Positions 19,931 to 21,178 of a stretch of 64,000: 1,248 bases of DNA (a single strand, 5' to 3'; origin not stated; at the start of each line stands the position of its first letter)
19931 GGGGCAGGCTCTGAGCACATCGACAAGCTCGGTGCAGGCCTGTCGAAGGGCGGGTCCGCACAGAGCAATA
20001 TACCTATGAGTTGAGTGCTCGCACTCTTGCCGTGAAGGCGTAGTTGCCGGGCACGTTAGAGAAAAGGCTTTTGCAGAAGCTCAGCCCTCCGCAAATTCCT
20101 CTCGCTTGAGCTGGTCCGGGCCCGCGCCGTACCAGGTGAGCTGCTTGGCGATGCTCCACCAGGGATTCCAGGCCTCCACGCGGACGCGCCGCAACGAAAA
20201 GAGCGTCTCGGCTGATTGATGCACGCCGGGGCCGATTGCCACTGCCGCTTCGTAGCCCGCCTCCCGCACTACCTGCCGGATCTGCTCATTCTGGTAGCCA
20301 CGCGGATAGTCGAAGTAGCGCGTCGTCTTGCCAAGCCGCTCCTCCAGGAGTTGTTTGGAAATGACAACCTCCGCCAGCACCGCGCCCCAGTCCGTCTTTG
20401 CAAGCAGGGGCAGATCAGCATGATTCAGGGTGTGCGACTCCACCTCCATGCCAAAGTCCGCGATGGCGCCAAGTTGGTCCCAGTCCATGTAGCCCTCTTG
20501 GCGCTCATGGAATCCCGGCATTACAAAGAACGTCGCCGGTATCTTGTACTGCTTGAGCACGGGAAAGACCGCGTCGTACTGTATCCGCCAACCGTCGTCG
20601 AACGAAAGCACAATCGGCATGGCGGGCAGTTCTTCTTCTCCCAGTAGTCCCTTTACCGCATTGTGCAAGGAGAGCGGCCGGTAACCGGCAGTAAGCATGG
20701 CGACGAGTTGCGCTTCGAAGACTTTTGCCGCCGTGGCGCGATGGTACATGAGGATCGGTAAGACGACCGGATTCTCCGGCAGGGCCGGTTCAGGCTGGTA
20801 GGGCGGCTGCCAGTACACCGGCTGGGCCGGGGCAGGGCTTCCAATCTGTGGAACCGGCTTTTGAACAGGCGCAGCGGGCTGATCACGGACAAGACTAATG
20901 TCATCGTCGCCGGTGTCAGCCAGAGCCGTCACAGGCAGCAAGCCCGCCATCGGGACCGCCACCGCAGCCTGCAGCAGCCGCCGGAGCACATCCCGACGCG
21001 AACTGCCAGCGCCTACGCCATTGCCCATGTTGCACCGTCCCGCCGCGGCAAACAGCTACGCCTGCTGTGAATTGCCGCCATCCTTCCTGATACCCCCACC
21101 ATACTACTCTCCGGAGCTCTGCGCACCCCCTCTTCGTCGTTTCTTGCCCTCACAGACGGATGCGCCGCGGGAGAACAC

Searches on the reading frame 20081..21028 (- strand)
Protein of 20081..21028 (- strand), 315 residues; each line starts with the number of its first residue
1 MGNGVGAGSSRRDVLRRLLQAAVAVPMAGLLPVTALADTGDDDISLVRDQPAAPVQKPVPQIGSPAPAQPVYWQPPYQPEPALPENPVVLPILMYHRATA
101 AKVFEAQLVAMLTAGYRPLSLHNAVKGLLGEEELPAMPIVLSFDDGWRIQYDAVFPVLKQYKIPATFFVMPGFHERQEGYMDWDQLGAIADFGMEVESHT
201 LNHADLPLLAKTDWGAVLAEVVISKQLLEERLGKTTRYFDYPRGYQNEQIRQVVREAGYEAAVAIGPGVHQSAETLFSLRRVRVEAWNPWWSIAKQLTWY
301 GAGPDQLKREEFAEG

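Call 8: search_protein_families(library=pfam, proteins=[window:20081-21028:-], max_evalue=0.01)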
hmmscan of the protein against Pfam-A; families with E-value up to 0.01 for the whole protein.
window:20081-21028:- (315 aa): 2 families
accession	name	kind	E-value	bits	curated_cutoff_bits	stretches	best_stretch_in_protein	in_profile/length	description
PF01522.26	Polysacc_deac_1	-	3.9e-27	95.1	23.1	1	135-261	5-123/124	Polysaccharide deacetylase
PF03065.20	Glyco_hydro_57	-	0.0015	18.3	21.2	1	195-266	104-173/291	Glycosyl hydrolase family 57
